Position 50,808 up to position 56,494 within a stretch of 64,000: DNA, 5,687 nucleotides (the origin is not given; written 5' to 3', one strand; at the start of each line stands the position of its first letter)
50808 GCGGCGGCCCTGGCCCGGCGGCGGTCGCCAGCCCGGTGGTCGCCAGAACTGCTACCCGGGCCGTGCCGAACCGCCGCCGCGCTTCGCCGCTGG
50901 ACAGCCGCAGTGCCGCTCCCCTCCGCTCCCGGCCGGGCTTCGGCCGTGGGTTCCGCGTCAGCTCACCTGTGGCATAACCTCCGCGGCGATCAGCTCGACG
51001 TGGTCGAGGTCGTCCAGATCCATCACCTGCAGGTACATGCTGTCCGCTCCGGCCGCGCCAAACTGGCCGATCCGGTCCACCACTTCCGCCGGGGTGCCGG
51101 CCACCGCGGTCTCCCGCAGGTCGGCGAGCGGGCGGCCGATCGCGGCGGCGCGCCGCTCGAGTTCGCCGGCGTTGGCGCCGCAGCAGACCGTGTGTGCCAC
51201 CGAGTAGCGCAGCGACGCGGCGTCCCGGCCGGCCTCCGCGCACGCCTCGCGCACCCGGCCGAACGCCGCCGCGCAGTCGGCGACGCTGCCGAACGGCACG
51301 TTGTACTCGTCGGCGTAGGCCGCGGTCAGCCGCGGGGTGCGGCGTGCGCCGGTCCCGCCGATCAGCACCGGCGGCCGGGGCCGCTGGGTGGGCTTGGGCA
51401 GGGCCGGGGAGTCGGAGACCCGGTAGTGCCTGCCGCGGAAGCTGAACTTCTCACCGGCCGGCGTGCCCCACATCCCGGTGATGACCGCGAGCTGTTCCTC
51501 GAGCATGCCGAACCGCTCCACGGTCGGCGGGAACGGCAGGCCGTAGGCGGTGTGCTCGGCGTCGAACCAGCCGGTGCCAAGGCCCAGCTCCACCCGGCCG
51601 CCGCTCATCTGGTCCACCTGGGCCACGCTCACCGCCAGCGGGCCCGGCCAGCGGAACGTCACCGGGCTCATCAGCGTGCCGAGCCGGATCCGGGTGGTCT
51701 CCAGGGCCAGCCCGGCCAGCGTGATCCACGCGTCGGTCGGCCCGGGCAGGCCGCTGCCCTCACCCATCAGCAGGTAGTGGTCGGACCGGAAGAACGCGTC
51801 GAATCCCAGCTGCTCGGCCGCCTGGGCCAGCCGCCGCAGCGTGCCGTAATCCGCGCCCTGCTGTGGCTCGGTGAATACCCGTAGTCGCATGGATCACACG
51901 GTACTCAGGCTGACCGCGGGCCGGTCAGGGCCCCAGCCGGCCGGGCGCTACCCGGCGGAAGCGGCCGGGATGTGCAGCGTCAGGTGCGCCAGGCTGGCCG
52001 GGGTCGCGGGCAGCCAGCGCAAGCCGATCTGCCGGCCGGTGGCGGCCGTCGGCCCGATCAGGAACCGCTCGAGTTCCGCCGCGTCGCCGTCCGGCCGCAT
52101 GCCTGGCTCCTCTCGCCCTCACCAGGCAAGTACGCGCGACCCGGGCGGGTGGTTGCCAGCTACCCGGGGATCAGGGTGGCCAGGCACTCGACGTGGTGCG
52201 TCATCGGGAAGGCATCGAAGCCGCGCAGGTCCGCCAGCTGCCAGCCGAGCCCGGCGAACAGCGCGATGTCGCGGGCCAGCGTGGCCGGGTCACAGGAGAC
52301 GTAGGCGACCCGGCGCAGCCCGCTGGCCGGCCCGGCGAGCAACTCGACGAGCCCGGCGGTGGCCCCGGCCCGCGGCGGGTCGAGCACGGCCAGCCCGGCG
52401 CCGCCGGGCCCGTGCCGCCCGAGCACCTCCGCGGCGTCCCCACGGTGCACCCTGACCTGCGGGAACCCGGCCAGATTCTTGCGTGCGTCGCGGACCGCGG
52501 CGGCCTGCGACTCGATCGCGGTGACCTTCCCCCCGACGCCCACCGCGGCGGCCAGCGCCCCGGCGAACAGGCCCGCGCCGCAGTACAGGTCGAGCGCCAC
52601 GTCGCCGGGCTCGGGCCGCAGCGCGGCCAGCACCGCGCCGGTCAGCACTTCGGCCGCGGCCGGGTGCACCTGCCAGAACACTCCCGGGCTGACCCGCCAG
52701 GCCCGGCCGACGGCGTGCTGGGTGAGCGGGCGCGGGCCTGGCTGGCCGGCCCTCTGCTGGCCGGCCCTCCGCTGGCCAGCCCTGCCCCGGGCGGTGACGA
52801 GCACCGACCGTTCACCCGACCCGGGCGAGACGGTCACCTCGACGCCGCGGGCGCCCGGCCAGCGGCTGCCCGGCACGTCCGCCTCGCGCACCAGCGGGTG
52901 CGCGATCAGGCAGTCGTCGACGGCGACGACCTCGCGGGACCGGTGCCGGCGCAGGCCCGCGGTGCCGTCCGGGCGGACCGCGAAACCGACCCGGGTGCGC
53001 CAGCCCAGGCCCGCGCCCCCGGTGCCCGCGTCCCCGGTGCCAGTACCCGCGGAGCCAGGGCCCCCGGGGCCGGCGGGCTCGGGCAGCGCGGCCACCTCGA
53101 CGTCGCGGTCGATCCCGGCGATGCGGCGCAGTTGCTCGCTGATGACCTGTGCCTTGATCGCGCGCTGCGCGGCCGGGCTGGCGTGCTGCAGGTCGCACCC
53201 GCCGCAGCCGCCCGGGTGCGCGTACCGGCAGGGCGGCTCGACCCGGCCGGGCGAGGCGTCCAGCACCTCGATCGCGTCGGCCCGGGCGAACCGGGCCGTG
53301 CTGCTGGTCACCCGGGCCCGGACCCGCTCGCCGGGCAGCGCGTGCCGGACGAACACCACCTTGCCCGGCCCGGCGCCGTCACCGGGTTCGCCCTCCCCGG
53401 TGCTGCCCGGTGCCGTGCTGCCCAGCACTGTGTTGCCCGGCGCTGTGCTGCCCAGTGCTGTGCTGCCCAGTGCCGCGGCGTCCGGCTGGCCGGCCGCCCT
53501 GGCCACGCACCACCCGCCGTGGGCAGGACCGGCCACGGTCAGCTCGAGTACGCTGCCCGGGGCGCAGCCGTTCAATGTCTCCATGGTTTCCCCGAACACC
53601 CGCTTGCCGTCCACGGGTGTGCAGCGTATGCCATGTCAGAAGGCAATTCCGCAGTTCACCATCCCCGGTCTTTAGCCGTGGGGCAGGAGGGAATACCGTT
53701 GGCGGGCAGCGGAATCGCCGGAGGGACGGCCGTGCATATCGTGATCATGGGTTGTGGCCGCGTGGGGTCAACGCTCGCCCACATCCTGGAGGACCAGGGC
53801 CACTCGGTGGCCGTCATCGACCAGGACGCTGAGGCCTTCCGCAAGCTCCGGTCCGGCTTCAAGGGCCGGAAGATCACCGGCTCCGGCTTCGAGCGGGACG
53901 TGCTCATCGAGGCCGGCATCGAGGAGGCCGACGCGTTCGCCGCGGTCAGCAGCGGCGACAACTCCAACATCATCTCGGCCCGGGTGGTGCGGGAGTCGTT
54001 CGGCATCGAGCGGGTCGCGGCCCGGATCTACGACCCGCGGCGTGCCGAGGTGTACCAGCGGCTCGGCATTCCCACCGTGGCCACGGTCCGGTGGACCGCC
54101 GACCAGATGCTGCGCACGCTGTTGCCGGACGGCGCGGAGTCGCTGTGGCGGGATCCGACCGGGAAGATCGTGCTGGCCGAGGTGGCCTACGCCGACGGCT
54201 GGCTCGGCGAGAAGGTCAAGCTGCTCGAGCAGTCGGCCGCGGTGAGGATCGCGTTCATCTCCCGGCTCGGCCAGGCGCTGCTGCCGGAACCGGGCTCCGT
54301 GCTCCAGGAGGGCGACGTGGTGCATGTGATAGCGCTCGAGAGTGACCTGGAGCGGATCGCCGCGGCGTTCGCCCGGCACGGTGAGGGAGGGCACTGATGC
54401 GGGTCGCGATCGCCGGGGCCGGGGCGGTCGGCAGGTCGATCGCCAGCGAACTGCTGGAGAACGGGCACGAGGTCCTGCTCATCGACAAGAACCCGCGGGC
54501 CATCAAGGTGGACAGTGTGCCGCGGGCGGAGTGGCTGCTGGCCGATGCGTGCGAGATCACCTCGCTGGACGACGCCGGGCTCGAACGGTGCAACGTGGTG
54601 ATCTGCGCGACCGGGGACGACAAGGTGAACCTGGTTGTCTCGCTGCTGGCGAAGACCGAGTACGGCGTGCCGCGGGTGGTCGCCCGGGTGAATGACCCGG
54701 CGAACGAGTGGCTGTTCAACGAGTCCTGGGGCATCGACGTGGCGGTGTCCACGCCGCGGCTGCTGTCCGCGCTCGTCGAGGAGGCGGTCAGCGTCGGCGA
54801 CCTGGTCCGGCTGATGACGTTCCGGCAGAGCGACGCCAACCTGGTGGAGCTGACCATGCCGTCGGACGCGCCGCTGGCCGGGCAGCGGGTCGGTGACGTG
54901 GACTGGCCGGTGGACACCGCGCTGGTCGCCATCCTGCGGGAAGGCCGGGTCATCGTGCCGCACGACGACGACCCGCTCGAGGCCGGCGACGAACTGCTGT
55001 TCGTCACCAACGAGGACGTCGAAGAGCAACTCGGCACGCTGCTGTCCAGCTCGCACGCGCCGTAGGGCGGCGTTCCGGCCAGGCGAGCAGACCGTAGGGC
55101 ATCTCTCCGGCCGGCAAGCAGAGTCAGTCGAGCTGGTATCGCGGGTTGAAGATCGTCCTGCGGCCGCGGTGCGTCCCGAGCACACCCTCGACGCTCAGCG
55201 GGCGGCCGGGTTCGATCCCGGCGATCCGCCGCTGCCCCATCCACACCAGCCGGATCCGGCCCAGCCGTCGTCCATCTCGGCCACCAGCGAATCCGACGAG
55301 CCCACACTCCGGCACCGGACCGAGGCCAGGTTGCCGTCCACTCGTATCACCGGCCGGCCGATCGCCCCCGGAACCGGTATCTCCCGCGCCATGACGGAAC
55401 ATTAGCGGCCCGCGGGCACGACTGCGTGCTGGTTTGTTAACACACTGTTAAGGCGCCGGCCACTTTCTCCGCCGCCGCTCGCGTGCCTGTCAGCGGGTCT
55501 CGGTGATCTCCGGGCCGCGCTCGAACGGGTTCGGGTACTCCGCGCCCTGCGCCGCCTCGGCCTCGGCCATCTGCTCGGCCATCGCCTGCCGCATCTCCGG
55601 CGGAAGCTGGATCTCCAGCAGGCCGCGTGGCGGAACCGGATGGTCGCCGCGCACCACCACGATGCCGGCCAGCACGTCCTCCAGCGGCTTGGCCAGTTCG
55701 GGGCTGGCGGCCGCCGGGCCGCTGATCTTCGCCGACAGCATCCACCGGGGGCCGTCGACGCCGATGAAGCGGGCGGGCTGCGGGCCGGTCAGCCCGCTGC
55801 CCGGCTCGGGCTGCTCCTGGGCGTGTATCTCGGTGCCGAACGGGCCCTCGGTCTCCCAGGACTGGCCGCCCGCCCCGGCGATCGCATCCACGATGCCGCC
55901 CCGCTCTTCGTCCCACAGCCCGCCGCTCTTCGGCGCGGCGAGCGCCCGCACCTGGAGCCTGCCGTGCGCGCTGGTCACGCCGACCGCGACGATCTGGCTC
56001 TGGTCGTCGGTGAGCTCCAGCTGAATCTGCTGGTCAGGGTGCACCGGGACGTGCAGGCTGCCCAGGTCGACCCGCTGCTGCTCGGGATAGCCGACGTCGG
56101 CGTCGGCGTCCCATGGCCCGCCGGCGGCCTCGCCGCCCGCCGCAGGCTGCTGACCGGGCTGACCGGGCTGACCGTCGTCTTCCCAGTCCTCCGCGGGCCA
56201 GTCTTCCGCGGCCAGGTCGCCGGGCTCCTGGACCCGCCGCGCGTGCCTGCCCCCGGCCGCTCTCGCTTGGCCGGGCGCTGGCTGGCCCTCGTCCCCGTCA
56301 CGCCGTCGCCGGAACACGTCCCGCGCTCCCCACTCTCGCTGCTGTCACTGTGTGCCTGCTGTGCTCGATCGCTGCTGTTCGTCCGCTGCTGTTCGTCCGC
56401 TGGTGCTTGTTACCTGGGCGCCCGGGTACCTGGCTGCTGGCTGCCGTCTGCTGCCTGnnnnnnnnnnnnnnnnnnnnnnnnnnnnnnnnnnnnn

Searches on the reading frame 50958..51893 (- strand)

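Call 45: search_protein_families(library=pfam, proteins=[window:50958-51893:-], max_evalue=0.00001)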
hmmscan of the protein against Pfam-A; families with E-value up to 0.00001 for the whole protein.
window:50958-51893:- (311 aa): 1 family
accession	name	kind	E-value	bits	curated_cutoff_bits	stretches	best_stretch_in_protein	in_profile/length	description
PF00296.26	Bac_luciferase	-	6.3e-50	170.8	27.9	1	8-251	13-243/314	Luciferase-like monooxygenase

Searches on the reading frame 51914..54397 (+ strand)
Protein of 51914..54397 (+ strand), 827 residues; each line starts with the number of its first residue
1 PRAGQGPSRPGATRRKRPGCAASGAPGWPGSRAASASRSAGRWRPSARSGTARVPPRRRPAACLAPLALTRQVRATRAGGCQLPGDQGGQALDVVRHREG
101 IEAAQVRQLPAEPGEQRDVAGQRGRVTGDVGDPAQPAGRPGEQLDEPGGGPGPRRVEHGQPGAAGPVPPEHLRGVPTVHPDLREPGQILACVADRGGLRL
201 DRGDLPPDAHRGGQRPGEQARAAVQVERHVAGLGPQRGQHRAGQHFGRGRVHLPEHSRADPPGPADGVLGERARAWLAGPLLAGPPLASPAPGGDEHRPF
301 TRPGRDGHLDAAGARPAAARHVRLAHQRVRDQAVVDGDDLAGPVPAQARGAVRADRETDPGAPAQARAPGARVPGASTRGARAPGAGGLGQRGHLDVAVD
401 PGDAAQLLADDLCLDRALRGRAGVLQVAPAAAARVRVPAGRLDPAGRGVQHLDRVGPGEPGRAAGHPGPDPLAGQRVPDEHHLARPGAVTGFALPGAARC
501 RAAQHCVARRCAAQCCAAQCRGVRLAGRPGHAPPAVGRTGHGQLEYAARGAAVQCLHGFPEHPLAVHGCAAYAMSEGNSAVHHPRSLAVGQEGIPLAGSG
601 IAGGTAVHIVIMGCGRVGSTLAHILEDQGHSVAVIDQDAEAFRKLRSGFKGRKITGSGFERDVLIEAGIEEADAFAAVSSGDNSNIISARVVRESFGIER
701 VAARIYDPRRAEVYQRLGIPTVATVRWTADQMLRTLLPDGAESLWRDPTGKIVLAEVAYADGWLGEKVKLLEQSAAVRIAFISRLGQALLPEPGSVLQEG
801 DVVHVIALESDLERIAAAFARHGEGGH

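Call 45: search_protein_families(library=pfam, proteins=[window:51914-54397:+], max_evalue=0.00001)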
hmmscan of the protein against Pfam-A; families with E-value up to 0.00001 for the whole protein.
window:51914-54397:+ (827 aa): 2 families
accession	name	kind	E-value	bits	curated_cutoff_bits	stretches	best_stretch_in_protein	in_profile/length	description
PF02254.24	TrkA_N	-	2.4e-24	86.3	23.8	1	609-723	1-114/116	TrkA-N domain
PF02080.26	TrkA_C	-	4e-06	27.1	27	1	756-819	5-70/71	TrkA-C domain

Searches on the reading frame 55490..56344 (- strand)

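Call 45: search_protein_families(library=pfam, proteins=[window:55490-56344:-], max_evalue=0.00001)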
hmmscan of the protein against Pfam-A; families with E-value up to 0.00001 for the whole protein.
window:55490-56344:- (284 aa): 1 family
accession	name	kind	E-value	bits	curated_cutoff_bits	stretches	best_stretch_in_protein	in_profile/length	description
PF12502.13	DUF3710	-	2.8e-55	187.2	25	1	76-253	1-176/177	Protein of unknown function (DUF3710)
